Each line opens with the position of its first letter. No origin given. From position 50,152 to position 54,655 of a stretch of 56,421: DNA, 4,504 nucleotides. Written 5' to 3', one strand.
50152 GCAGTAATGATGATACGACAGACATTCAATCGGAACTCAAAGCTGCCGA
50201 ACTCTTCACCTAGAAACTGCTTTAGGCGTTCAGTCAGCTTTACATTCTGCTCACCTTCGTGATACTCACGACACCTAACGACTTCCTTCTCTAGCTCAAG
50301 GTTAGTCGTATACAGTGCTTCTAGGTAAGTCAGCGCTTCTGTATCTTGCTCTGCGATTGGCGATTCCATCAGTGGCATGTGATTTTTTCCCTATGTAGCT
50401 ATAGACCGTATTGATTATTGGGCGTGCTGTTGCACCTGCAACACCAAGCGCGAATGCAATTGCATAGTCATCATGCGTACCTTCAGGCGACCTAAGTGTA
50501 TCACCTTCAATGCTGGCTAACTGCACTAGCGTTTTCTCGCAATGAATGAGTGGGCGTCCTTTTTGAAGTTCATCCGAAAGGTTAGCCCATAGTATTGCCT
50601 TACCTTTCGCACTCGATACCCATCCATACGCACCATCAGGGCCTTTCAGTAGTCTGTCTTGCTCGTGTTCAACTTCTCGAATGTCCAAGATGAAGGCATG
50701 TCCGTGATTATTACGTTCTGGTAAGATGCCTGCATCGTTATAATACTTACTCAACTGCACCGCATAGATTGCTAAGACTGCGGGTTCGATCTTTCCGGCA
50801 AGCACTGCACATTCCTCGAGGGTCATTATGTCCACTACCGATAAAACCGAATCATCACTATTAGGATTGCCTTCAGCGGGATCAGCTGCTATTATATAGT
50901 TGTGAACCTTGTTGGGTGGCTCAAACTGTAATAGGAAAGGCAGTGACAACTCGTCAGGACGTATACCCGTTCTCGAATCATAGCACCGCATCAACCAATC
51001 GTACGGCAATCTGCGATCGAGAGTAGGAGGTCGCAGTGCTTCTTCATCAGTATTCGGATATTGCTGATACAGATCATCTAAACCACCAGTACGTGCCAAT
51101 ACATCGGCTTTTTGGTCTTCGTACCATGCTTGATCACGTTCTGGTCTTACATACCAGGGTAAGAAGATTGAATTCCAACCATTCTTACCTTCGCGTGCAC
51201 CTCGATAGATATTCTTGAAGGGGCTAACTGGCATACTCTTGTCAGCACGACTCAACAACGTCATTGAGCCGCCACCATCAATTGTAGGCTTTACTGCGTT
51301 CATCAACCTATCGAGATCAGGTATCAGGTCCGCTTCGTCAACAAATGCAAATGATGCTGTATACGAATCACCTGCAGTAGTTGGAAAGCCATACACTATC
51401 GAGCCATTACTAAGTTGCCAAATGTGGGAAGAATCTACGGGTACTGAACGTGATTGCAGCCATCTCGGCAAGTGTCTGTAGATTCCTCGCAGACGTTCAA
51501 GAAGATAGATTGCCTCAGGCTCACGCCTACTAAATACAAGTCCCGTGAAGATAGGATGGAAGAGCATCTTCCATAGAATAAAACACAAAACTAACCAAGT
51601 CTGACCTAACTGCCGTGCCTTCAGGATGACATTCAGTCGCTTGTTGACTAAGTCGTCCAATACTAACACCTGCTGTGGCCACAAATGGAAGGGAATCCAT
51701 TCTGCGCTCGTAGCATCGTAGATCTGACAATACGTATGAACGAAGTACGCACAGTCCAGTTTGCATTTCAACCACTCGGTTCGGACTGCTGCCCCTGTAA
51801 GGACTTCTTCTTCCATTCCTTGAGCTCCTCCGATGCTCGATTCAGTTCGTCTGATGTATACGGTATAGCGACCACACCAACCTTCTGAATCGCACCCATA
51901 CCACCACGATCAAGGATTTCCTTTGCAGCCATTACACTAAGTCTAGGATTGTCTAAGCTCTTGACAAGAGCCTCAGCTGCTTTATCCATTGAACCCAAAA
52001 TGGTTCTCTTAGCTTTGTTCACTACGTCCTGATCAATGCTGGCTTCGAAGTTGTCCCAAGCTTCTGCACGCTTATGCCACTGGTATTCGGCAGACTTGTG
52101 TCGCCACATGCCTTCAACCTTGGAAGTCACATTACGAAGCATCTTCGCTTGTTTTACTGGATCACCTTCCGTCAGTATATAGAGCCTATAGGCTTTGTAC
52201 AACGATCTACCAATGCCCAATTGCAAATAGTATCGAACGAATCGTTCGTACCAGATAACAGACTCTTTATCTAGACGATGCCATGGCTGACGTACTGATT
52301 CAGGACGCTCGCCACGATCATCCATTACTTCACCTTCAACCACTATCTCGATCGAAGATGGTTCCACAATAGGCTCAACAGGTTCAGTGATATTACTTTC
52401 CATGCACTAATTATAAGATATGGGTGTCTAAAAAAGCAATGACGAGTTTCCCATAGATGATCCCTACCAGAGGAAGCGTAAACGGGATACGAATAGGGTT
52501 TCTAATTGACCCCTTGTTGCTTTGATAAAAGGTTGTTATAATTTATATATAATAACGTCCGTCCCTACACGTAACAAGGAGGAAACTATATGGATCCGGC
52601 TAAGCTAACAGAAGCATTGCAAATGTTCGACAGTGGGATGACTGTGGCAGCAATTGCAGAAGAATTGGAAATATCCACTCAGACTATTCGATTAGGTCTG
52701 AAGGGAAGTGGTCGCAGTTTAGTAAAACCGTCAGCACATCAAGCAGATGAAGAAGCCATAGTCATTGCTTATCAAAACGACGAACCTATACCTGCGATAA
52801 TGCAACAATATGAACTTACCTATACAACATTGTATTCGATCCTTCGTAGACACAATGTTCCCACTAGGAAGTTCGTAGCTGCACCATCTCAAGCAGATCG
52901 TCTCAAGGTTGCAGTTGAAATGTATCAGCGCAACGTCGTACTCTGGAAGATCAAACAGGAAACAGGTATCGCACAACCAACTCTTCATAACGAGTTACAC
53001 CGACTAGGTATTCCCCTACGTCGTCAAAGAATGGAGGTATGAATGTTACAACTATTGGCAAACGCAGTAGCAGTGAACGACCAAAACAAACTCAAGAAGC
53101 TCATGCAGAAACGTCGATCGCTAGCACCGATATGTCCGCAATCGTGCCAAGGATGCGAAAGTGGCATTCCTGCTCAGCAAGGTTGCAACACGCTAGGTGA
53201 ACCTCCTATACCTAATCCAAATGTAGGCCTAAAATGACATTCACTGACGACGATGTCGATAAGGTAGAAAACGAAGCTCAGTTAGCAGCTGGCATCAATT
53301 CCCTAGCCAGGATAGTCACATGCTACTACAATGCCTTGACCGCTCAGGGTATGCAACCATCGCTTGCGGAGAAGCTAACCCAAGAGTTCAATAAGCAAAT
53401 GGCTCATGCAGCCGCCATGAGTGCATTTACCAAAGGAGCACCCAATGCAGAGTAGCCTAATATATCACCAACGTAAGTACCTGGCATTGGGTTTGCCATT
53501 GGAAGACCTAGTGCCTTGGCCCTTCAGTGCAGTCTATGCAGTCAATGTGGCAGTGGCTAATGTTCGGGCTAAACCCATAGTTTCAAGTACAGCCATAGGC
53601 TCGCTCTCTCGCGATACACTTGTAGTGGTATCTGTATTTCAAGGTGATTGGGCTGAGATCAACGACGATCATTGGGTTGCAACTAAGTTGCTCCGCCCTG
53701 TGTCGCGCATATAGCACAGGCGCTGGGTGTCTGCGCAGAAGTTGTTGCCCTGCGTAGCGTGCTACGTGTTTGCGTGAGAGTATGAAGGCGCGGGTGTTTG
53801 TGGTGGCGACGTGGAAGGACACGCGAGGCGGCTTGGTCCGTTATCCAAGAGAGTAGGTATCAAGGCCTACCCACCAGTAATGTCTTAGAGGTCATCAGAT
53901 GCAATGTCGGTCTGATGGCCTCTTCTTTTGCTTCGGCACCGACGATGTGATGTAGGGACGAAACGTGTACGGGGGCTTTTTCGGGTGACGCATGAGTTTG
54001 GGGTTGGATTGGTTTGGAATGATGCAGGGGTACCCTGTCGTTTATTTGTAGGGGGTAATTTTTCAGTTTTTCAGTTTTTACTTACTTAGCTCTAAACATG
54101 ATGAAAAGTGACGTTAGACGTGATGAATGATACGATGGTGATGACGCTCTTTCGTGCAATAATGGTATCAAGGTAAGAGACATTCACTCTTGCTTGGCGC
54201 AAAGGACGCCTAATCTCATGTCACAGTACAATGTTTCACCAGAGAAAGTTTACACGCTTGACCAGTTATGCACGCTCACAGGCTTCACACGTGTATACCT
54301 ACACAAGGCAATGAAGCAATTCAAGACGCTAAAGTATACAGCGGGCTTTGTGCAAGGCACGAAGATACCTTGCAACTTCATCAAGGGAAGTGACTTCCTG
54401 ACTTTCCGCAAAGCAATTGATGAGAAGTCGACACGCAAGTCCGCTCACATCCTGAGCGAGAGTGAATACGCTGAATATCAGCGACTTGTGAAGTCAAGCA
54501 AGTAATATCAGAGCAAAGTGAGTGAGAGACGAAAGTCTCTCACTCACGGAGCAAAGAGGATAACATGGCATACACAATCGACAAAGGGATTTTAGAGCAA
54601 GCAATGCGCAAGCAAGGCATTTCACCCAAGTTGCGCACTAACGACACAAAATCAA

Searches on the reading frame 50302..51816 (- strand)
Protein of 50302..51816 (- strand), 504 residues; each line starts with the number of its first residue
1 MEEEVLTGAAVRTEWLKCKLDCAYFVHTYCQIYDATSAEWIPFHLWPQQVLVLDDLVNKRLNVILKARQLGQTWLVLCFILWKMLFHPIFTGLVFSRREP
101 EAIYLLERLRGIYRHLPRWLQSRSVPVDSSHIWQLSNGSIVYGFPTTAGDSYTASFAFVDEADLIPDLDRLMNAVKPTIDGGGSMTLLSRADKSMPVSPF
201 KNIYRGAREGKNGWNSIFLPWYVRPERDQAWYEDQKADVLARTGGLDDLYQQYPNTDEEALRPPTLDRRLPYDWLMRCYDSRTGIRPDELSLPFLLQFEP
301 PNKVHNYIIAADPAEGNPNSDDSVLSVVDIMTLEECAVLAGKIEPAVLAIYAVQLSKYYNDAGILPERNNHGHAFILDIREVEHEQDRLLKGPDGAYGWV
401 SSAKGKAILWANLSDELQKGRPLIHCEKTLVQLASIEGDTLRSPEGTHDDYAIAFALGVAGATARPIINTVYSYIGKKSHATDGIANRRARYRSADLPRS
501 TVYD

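Call 11: search_protein_families(library=phrogs, proteins=[window:50302-51816:-], max_evalue=0.01)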
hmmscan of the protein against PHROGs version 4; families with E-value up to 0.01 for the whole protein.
window:50302-51816:- (504 aa): 7 families
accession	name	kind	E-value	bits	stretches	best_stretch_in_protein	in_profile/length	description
phrog_2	-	head and packaging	5.2e-28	99.3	1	39-466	261-596/807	terminase large subunit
phrog_5989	-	head and packaging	6.7e-25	88.9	1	13-233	112-315/347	terminase large subunit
phrog_38407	-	unknown function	3.4e-14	53.6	1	293-437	168-320/370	-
phrog_24361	-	head and packaging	2.9e-07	31.4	1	339-457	4-133/162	terminase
phrog_38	-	head and packaging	4.2e-07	30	1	249-382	515-628/760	terminase large subunit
phrog_26724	-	unknown function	1.3e-06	29.1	1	37-140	27-129/192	-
phrog_7579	-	head and packaging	0.0049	17.1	1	58-190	16-146/239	terminase large subunit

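Call 12: search_protein_families(library=pfam, proteins=[window:50302-51816:-], max_evalue=0.01)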
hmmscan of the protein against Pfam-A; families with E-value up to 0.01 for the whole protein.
window:50302-51816:- (504 aa): 1 family
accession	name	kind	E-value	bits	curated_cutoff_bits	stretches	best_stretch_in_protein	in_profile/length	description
PF03237.21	Terminase_6N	-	0.0097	16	22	0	64-180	2-123/215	Terminase large subunit, T4likevirus-type, N-terminal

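Call 51: find_related_loci(query=window:50302-51816:-, collection=viral_contigs, flank=7000)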
Query window:50302-51816:- (504 aa) in viral_contigs; peptide patterns used: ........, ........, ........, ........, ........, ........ (x = any residue, [..] = any of these).
34 stretches matched a pattern; 23 encode a relative of the query (tblastn E <= 1e-3); 23 distinct loci.
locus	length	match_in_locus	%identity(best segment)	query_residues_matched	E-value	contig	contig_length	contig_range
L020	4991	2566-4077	97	1-504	0e+0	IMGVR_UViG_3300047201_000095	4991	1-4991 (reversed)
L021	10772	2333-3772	62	3-480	0e+0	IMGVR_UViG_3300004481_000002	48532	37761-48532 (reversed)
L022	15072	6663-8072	63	11-478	0e+0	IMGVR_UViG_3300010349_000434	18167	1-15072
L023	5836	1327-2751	62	6-478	0e+0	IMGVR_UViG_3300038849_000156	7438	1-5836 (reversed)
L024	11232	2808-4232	62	6-478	0e+0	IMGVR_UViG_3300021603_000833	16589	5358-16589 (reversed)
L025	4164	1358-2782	62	6-478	0e+0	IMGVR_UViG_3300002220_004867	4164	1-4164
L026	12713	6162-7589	61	5-478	0e+0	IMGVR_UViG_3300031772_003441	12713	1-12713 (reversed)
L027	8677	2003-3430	61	5-478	0e+0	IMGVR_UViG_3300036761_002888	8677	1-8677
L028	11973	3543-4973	60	4-478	0e+0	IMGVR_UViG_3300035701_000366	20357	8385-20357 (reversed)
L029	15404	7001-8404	62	12-477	0e+0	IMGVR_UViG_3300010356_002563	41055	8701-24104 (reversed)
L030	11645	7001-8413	61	6-474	0e+0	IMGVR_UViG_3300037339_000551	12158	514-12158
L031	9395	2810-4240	59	4-478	0e+0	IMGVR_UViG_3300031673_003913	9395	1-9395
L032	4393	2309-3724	61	7-477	0e+0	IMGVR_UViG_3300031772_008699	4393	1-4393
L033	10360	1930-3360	59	4-478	0e+0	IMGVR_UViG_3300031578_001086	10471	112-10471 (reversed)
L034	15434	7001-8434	59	7-482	0e+0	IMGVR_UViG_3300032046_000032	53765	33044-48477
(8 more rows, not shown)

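Call 88: search_dna_similar(query=window:50302-51816:-, collection=phages, mode=protein, max_evalue=1e-10, max_rows=15)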
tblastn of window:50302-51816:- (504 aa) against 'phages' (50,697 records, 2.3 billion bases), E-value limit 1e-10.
Records with a match: 1790; places in all: 1790; records where one place covers at least 80% of the query: 1252.
Best place of each record, by identity: <60% 1790.
By first word of the organism name: Escherichia 596; Synechococcus 331; Klebsiella 135; Shigella 85; Stx2a-converting 81; Vibrio 71; Acinetobacter 65; Cyanophage 61; Enterobacteria 47; Yersinia 29; and 55 more.
By host as written in the record: - 418; Escherichia coli 234; Synechococcus 107; Synechococcus sp. 38; Synechococcus sp. WH7803 28; Escherichia coli O157:H7 28; Escherichia coli B 26; Klebsiella pneumoniae 24; and 393 more.
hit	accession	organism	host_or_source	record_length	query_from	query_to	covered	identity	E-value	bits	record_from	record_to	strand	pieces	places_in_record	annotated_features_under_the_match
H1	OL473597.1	Synechococcus phage S-SZBM1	Synechococcus sp. CB0101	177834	14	464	89%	26.6%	2e-26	119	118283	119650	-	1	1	terminase large subunit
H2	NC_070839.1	Synechococcus phage S-SZBM1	Synechococcus sp. CB0101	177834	14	464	89%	26.6%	2e-26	119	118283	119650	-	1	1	terminase large subunit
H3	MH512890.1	Cyanophage S-TIM4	Synechococcus sp. WH8102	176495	14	457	88%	26.8%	4e-30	130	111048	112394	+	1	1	gp17: terminase DNA packaging enzyme large subunit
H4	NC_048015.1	Cyanophage S-TIM4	Synechococcus sp. WH8102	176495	14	457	88%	26.8%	4e-30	130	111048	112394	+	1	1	gp17: terminase large subunit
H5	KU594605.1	Cyanophage S-RIM50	Synechococcus sp.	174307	14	457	88%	26.5%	9e-30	130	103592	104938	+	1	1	terminase large subunit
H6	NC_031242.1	Cyanophage S-RIM50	Synechococcus sp.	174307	14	457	88%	26.5%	9e-30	130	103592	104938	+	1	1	terminase large subunit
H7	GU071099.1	Prochlorococcus phage P-RSM4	Prochlorococcus sp. MIT9303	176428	14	457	88%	26.5%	4e-29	128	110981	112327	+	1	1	gp17: terminase DNA packaging enzyme large subunit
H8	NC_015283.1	Prochlorococcus phage P-RSM4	Prochlorococcus sp. MIT9303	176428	14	457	88%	26.5%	4e-29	128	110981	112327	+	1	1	gp17: terminase large subunit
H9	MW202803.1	Caudoviricetes sp.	Manatee Spring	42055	22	425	80%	29.0%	4e-29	128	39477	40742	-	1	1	terminase large subunit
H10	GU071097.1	Synechococcus phage S-SSM5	Synechococcus sp. WH8102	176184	14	457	88%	26.3%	5e-30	130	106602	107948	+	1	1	gp17: terminase DNA packaging enzyme large subunit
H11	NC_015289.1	Synechococcus phage S-SSM5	Synechococcus sp. WH8102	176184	14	457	88%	26.3%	5e-30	130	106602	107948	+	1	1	gp17: terminase large subunit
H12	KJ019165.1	Synechococcus phage ACG-2014d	-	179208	14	457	88%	26.2%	2e-31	134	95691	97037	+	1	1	terminase large subunit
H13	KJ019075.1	Synechococcus phage ACG-2014d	-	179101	14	457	88%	26.2%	3e-31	134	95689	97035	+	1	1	terminase large subunit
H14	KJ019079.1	Synechococcus phage ACG-2014d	-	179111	14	457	88%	26.2%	3e-31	134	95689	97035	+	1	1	terminase large subunit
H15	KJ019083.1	Synechococcus phage ACG-2014d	-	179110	14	457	88%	26.2%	3e-31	134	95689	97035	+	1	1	terminase large subunit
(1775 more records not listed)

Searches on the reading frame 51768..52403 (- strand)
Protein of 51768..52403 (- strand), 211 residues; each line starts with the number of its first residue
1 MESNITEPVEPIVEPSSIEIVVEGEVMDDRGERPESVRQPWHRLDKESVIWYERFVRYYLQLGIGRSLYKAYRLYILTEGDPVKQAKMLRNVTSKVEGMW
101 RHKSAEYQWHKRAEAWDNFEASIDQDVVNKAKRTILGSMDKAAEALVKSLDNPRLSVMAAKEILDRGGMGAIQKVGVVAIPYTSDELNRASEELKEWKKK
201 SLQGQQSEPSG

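Call 11: search_protein_families(library=phrogs, proteins=[window:51768-52403:-], max_evalue=0.01)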
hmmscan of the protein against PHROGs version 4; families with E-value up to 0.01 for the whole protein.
window:51768-52403:- (211 aa): 1 family
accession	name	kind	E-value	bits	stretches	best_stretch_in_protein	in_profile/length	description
phrog_6299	-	head and packaging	7e-06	27.1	1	38-148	7-99/193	terminase small subunit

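Call 12: search_protein_families(library=pfam, proteins=[window:51768-52403:-], max_evalue=0.01)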
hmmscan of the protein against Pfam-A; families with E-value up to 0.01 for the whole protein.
window:51768-52403:- (211 aa): 0 families

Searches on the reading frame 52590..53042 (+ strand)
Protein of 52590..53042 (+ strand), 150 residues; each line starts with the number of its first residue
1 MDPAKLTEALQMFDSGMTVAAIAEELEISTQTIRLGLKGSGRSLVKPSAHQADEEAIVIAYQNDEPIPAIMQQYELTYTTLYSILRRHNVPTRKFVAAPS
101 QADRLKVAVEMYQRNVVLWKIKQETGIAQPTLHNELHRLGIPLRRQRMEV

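Call 11: search_protein_families(library=phrogs, proteins=[window:52590-53042:+], max_evalue=0.01)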
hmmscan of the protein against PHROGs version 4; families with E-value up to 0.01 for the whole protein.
window:52590-53042:+ (150 aa): 18 families
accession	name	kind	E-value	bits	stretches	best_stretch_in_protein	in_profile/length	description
phrog_1303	-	DNA, RNA and nucleotide metabolism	7e-17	62.8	1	51-104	26-79/184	DNA binding protein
phrog_8446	-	DNA, RNA and nucleotide metabolism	1.6e-06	28.9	1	12-99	24-107/211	HNH endonuclease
phrog_323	-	transcription regulation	1.2e-05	26.1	1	10-54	158-204/319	transcriptional regulator, D5-like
phrog_645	-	DNA, RNA and nucleotide metabolism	1.7e-05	26.1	1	6-34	27-56/196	Rnase E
phrog_4494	-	unknown function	5.1e-05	24.7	0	7-34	9-36/109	-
phrog_4645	-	DNA, RNA and nucleotide metabolism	0.00017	21.9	0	61-141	2-82/308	endonuclease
phrog_4538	-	unknown function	0.0002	21.4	0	102-144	355-396/447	-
phrog_125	-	DNA, RNA and nucleotide metabolism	0.00034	21.2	0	40-95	153-210/254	DNA invertase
phrog_23760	-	unknown function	0.00036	21.1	1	51-117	31-98/222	-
phrog_664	-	DNA, RNA and nucleotide metabolism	0.00069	20.5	1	1-53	85-137/210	DNA binding protein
phrog_7545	-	DNA, RNA and nucleotide metabolism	0.00095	20.4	0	114-147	17-50/160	HNH endonuclease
phrog_9186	-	unknown function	0.001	19.4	1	49-97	239-287/358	-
phrog_3910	-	transcription regulation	0.0011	19.1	0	6-41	75-110/356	transcriptional regulator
phrog_7170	-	DNA, RNA and nucleotide metabolism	0.0012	19.9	0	49-108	78-136/219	HTH DNA binding protein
phrog_20467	-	DNA, RNA and nucleotide metabolism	0.0014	19.5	0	3-40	65-102/112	HNH endonuclease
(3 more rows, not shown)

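Call 12: search_protein_families(library=pfam, proteins=[window:52590-53042:+], max_evalue=0.01)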
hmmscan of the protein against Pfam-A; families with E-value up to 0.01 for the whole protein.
window:52590-53042:+ (150 aa): 12 families
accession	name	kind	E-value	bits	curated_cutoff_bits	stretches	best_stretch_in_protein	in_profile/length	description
PF13518.12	HTH_28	-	7.3e-08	32.8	25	1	56-87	4-35/52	Helix-turn-helix domain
PF13384.12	HTH_23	-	7.7e-08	32.4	24.6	1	8-34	9-35/50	Homeodomain-like domain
PF02796.21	HTH_7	-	6e-07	29.9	23.8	1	5-33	10-38/45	Helix-turn-helix domain of resolvase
PF14493.12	HTH_40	-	5.7e-05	23.8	27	1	8-33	4-29/89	Helix-turn-helix domain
PF13551.12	HTH_29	-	0.00064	20.2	28.1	0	8-34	3-30/64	Winged helix-turn helix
PF00196.25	GerE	-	0.00069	19.6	23.5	1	9-34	10-35/57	Bacterial regulatory proteins, luxR family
PF04967.18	HTH_10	-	0.0011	19.2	23.1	0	17-42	24-49/53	HTH DNA binding domain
PF08279.18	HTH_11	-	0.0017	18.7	25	1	10-34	6-33/55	HTH domain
PF13542.12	HTH_Tnp_ISL3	-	0.0037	17.1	27.4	0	17-34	27-44/51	Helix-turn-helix domain of transposase family ISL3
PF13693.12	HTH_35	-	0.0061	17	25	0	16-35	15-34/75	Winged helix-turn-helix DNA-binding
PF08281.18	Sigma70_r4_2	-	0.007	16.4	25.7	0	8-34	17-44/54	Sigma-70, region 4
PF05225.22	HTH_psq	-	0.0085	16.2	20.4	0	2-34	1-34/45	helix-turn-helix, Psq domain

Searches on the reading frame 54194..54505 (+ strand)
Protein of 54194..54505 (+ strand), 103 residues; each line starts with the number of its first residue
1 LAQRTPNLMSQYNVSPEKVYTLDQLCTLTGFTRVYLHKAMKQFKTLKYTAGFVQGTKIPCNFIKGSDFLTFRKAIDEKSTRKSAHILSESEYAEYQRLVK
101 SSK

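Call 11: search_protein_families(library=phrogs, proteins=[window:54194-54505:+], max_evalue=0.01)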
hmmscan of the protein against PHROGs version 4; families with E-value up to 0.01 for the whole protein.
window:54194-54505:+ (103 aa): 0 families

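Call 12: search_protein_families(library=pfam, proteins=[window:54194-54505:+], max_evalue=0.01)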
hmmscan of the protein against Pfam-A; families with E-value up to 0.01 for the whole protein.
window:54194-54505:+ (103 aa): 0 families

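Call 101: find_homologous_proteins(query=window:54218-54505:+, max_evalue=0.00001)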
Query window:54218-54505:+: no candidate shares three 5-residue words with the query. No homologue found.
